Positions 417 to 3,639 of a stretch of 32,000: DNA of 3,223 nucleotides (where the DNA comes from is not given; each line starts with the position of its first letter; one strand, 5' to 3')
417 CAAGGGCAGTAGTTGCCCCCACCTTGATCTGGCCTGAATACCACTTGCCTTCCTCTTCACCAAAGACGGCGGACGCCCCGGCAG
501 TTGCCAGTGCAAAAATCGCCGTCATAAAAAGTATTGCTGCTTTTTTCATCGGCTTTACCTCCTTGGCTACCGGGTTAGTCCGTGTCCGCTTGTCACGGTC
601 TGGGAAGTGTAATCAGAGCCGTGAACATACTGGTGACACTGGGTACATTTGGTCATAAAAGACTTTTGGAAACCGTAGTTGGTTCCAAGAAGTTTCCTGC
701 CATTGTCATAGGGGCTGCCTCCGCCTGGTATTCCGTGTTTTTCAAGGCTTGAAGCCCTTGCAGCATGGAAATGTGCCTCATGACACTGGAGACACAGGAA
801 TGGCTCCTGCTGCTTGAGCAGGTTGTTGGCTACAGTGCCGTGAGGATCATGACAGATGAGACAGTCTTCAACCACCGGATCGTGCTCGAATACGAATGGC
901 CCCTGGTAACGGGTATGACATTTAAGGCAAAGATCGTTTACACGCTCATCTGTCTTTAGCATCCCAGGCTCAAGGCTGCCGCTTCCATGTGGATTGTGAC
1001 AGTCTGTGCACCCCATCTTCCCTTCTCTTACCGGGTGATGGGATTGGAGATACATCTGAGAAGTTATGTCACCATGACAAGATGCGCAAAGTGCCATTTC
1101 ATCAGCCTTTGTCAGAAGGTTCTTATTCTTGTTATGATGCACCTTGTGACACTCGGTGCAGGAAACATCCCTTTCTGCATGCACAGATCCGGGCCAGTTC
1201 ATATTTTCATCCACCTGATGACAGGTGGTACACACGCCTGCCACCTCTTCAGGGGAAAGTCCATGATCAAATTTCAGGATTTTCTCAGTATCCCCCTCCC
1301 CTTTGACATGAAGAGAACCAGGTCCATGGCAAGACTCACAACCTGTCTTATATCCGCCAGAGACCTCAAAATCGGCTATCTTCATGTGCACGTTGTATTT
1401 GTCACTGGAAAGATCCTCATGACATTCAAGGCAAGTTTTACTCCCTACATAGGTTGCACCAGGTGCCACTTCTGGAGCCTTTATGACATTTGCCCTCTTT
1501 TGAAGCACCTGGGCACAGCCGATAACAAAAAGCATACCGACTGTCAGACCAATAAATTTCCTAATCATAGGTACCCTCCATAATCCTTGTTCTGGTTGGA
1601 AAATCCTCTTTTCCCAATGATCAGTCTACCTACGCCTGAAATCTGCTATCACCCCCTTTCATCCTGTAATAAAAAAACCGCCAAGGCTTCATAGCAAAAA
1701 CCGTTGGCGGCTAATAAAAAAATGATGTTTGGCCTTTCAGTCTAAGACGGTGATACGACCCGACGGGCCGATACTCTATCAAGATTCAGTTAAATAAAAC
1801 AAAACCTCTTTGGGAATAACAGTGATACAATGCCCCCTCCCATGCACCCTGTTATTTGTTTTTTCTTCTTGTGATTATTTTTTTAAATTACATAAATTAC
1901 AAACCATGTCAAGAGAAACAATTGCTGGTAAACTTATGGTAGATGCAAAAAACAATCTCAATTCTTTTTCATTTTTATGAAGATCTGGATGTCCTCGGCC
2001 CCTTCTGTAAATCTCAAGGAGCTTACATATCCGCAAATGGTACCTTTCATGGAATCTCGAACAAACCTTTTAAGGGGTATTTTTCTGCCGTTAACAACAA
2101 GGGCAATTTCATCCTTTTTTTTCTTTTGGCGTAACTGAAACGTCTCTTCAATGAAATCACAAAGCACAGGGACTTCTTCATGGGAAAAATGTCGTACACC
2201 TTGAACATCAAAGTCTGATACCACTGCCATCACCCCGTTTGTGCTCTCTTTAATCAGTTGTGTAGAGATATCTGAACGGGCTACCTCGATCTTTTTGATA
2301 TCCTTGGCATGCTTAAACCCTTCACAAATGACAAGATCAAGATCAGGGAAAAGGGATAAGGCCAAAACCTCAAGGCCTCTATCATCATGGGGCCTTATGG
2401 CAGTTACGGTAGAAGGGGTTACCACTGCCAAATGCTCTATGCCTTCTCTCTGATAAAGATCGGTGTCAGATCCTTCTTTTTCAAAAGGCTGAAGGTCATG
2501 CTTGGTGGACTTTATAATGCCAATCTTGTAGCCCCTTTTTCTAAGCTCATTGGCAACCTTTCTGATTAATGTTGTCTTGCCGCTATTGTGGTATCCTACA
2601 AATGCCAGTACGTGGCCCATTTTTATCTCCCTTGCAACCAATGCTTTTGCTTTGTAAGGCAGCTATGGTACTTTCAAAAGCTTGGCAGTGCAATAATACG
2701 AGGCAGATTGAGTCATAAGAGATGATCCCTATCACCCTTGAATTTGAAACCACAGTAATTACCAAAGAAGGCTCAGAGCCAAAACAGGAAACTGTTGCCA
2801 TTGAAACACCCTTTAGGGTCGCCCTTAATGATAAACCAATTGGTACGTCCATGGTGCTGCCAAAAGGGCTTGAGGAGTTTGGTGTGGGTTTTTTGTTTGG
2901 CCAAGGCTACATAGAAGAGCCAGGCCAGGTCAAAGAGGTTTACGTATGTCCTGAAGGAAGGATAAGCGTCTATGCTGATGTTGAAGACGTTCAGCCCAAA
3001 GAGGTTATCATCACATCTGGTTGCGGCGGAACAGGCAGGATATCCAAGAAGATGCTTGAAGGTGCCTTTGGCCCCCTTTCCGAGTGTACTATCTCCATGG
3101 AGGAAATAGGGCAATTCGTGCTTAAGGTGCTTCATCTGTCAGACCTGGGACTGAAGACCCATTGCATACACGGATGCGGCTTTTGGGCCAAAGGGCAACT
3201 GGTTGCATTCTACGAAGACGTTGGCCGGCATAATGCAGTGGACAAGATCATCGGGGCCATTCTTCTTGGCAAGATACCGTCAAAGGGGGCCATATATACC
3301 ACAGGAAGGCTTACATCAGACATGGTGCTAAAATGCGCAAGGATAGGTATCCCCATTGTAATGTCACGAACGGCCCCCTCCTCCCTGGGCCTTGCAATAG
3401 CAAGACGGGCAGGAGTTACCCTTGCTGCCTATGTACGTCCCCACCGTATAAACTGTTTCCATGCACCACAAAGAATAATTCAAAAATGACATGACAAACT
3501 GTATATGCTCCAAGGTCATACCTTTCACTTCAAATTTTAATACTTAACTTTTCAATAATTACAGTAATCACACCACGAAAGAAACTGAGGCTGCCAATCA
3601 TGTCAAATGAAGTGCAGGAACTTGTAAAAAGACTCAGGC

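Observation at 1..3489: MtrAB/DmsEF-type porin-cytochrome conduit placed next to molybdenum-cofactor maturation genes (mobB, fdhD)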

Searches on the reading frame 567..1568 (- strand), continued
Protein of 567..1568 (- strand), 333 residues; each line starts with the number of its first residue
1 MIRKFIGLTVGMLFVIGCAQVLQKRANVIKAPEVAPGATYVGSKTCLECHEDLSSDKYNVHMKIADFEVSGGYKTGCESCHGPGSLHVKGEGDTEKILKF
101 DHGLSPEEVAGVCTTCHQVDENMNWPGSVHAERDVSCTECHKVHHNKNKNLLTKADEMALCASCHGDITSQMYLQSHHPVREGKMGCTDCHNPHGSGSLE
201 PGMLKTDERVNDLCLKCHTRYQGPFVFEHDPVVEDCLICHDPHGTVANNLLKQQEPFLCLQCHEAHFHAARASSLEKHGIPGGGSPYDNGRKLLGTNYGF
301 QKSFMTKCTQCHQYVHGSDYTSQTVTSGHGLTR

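Call 73: predict_structure(alignment_id=A5)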
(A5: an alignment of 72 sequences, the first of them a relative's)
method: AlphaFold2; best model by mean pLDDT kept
length: 723 residues; sequences in the alignment: 72
mean_pLDDT: 84.9   pTM: 0.76
mean pLDDT of the five models: 84.9, 82.8, 81.3, 80.9, 80.0
residues with pLDDT >= 90: 360; 70-90: 245; 50-70: 89; < 50: 29
segments of 3 or more residues with pLDDT < 50: 1-3, 15-29, 128-131
pLDDT, mean of each block of 10 residues (from residue 1): 52 46 37 90 69 71 91 92 93 96 94 89 61 70 90 97 89 97 75 77 97 93 98 91 67 72 81 94 89 91 94 96 91 97 91 82 86 90 96 95 98 91 98 96 97 83 79 69 83 91 97 96 87 85 97 93 96 75 67 91 96 92 94 87 75 61 77 91 90 76 55 82 85
secondary structure, 60 per line:
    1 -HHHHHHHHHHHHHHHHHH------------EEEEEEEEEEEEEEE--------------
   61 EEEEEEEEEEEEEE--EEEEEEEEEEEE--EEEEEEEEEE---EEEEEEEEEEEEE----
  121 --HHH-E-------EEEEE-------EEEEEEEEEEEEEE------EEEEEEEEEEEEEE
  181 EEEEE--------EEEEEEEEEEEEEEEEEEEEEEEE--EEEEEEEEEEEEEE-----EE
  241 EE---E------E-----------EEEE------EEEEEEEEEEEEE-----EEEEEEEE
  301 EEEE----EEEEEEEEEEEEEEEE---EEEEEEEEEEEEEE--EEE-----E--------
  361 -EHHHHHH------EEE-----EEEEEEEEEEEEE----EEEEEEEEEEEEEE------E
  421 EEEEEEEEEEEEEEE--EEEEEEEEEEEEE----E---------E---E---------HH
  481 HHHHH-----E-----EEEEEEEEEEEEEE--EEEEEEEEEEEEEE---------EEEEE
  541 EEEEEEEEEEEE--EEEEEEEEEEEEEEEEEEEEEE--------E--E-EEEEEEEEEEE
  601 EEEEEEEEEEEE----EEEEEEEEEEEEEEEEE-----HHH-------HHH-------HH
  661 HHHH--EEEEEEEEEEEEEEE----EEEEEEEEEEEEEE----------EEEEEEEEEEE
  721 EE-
elements in order (helices of 4 or more, strands of 3 or more residues): H2-19 E32-46 E61-74 E77-88 E91-100 E104-116 E135-139 E147-160 E167-185 E194-217 E220-233 E239-242 E265-268 E275-287 E293-304 E309-324 E328-341 E344-346 H363-368 E375-377 E383-395 E400-413 E420-435 E438-450 H479-485 E497-510 E513-526 E536-552 E555-576 E590-612 E617-633 H659-664 E667-681 E686-699 E710-722

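Call 76: search_protein_representatives(alignment_id=A3)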
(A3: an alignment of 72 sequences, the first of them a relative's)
Query: 72 sequences, 712 profile positions. Proteins with E-value up to 0.001 (for the whole library): 1156; up to 1e-10: 585; up to 1e-30: 241. The best 150 are listed.
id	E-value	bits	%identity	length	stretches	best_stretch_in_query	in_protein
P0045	0.0e+00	1067.5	-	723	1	1-712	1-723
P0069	0.0e+00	1019.7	-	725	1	1-711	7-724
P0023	3.0e-204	697.1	-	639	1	1-577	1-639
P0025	1.8e-196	671.5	-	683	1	1-577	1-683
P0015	1.7e-190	651.7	-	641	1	1-577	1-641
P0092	1.1e-176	606.1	-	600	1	2-577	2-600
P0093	1.4e-167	575.9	-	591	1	1-577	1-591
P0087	3.4e-164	564.7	-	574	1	2-577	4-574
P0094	1.3e-157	543.0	-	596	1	28-577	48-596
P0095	3.0e-156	538.5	-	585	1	2-577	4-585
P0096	2.4e-155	535.5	-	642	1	1-577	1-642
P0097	1.1e-154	533.4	-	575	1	1-577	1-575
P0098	1.4e-154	532.9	-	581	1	1-577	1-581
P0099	5.4e-154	531.0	-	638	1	8-577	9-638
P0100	2.8e-150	518.7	-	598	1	29-577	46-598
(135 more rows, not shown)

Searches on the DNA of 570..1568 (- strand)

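Call 78: search_rna_families(source=L001, start=12850, end=13050, threshold=evalue, max_evalue=10)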
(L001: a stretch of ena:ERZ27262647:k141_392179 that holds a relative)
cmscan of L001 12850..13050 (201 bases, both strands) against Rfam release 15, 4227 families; matches with E-value up to 10: 6.
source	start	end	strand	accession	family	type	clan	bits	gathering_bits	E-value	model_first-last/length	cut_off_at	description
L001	12958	13002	-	RF01979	HOTAIRM1_5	Gene; lncRNA;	-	14.1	60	5.9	101-145/145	no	HOX antisense intergenic RNA myeloid 1 conserved region 5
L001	12902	12937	-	RF00285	snoZ6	Gene; snRNA; snoRNA; CD-box;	-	12.8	35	3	1-91/91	no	Z6 small nucleolar RNA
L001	12873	12922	+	RF01553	TB9Cs1H3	Gene; snRNA; snoRNA; HACA-box;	-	12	35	5.5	1-65/65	no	Trypanosomatid snoRNA TB9Cs1H3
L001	12858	12926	+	RF03662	mir-2060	Gene; miRNA;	-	12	54.5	8.9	1-94/94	no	mir-2060 microRNA precursor family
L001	12923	12977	+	RF00675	mir-145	Gene; miRNA;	-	10.9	50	8.6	1-86/86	no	mir-145 microRNA precursor family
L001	12932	13030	-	RF01891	TUG1_3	Gene; lncRNA;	-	8.8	90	4.8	138-236/236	no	Taurine upregulated gene 1 conserved region 3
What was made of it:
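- On Bacterial selenoprotein gene: No Rfam family matches (call 78).
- No Rfam SECIS model matches (call 78).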

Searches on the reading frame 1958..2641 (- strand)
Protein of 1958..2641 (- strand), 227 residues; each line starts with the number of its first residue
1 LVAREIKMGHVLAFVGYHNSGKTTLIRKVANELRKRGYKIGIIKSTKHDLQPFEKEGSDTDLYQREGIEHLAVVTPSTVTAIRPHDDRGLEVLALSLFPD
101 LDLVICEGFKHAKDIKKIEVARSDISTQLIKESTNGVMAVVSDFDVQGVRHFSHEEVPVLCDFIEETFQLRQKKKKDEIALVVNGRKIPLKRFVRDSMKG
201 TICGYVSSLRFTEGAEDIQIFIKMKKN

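Call 6: search_protein_families(library=ncbifam, proteins=[window:1958-2641:-], max_evalue=0.01)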
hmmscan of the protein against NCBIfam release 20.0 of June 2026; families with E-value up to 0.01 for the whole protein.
window:1958-2641:- (227 aa): 20 families
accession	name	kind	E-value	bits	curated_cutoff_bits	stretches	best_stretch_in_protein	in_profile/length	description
TIGR00176.1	mobB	equivalog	2.8e-26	92.4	76.2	1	11-166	1-154/155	molybdopterin-guanine dinucleotide biosynthesis protein B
NF011056.0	PRK14489.1-1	equivalog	5.6e-25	88.2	379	1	11-172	205-358/363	bifunctional molybdenum cofactor guanylyltransferase MobA/molybdopterin-guanine dinucleotide biosynthesis adaptor protein MobB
NF011064.0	PRK14494.1-3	equivalog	1.6e-21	76.8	418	1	11-150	3-132/244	putative molybdopterin-guanine dinucleotide biosynthesis protein MobB/FeS domain-containing protein protein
NF011062.0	PRK14494.1-1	equivalog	2.5e-20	73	323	2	11-144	3-128/231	putative molybdopterin-guanine dinucleotide biosynthesis protein MobB/FeS domain-containing protein protein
NF011060.0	PRK14491.1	equivalog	7.5e-19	67.6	532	1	10-181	12-188/598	bifunctional molybdopterin-guanine dinucleotide biosynthesis adaptor protein MobB/molybdopterin molybdotransferase MoeA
NF008021.0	PRK10751.1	equivalog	1e-15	58.2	204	1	7-169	4-170/174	molybdopterin-guanine dinucleotide biosynthesis protein MobB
NF011059.0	PRK14490.1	equivalog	1.8e-15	56.9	354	1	12-186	14-189/374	bifunctional molybdenum cofactor guanylyltransferase MobA/molybdopterin-guanine dinucleotide biosynthesis adaptor protein MobB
NF011063.0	PRK14494.1-2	equivalog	7e-14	52.1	258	1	11-114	3-103/227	putative molybdopterin-guanine dinucleotide biosynthesis protein MobB/FeS domain-containing protein protein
NF011065.0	PRK14494.1-4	equivalog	1.4e-13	50.8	287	1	11-168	12-161/244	putative molybdopterin-guanine dinucleotide biosynthesis protein MobB/FeS domain-containing protein protein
NF011066.0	PRK14495.1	equivalog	8.2e-13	48.1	596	1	11-189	3-181/452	putative molybdopterin-guanine dinucleotide biosynthesis protein MobB/unknown domain fusion protein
NF011057.0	PRK14489.1-2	subfamily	7.7e-12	45.1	541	1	9-167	202-360/363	bifunctional molybdenum cofactor guanylyltransferase MobA/molybdopterin-guanine dinucleotide biosynthesis adaptor protein MobB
NF011061.0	PRK14493.1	equivalog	2e-08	34.1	215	1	10-131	2-117/274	molybdopterin synthase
TIGR01425.1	SRP54_euk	equivalog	8.9e-05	21.5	576.25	1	9-45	100-136/428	signal recognition particle protein SRP54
TIGR03258.1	PhnT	equivalog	0.0003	19.9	499.15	1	4-53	29-78/359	2-aminoethylphosphonate ABC transport system ATP-binding subunit PhnT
TIGR00750.1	lao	equivalog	0.00038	19.7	240.75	1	9-43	34-68/300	methylmalonyl Co-A mutase-associated GTPase MeaB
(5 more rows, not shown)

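Call 7: search_protein_families(library=pfam, proteins=[window:1958-2641:-], max_evalue=0.01)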
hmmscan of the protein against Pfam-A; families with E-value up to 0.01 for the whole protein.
window:1958-2641:- (227 aa): 9 families
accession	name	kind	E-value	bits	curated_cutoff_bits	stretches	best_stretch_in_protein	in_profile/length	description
PF03205.20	MobB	-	2.3e-27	95.9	26.6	1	11-143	1-133/133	Molybdopterin guanine dinucleotide synthesis protein B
PF00448.28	SRP54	-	0.00075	19.6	22.7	1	11-43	3-35/196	SRP54-type protein, GTPase domain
PF01926.29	MMR_HSR1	-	0.0029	18.1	21.9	1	12-34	2-23/113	50S ribosome-binding GTPase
PF03266.21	NTPase_1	-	0.0036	17.6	23.9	1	16-41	6-31/168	NTPase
PF03308.22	MeaB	-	0.0049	16.4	23.1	1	10-43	34-67/273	Methylmalonyl Co-A mutase-associated GTPase MeaB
PF19993.5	DO-GTPase2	-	0.0051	16.9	27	0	11-78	2-68/226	Double-GTPase 2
PF01637.24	ATPase_2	-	0.0056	16.9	33.2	1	14-56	25-68/225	ATPase domain predominantly from Archaea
PF19842.5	YqeC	-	0.0065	17.1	27.6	1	20-55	7-40/145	YqeC protein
PF02492.25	cobW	-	0.0075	16.3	20.7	0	13-44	4-34/180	CobW/HypB/UreG, nucleotide-binding domain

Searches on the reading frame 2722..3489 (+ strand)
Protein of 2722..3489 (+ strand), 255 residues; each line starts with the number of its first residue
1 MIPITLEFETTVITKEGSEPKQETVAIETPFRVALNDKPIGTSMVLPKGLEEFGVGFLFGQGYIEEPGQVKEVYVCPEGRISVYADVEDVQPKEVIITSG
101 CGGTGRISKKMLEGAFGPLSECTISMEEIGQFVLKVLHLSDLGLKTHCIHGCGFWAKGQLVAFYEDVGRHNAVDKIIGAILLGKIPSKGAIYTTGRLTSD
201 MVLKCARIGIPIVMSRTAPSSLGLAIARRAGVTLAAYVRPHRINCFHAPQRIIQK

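Call 6: search_protein_families(library=ncbifam, proteins=[window:2722-3489:+], max_evalue=0.01)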
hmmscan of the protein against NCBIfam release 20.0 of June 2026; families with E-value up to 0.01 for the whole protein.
window:2722-3489:+ (255 aa): 2 families
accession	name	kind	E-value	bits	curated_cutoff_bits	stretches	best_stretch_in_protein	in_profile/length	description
NF001943.0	PRK00724.1-2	equivalog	1.3e-44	152.3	269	1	14-252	15-272/274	formate dehydrogenase accessory sulfurtransferase FdhD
TIGR00129.1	fdhD_narQ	equivalog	4.3e-44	150.7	140.9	1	22-253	2-236/237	formate dehydrogenase accessory sulfurtransferase FdhD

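Call 7: search_protein_families(library=pfam, proteins=[window:2722-3489:+], max_evalue=0.01)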
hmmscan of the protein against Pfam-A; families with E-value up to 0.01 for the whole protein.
window:2722-3489:+ (255 aa): 1 family
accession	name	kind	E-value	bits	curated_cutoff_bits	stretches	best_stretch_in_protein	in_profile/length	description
PF02634.21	FdhD-NarQ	-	1.9e-62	211.5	27.2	1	27-252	2-236/237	FdhD/NarQ family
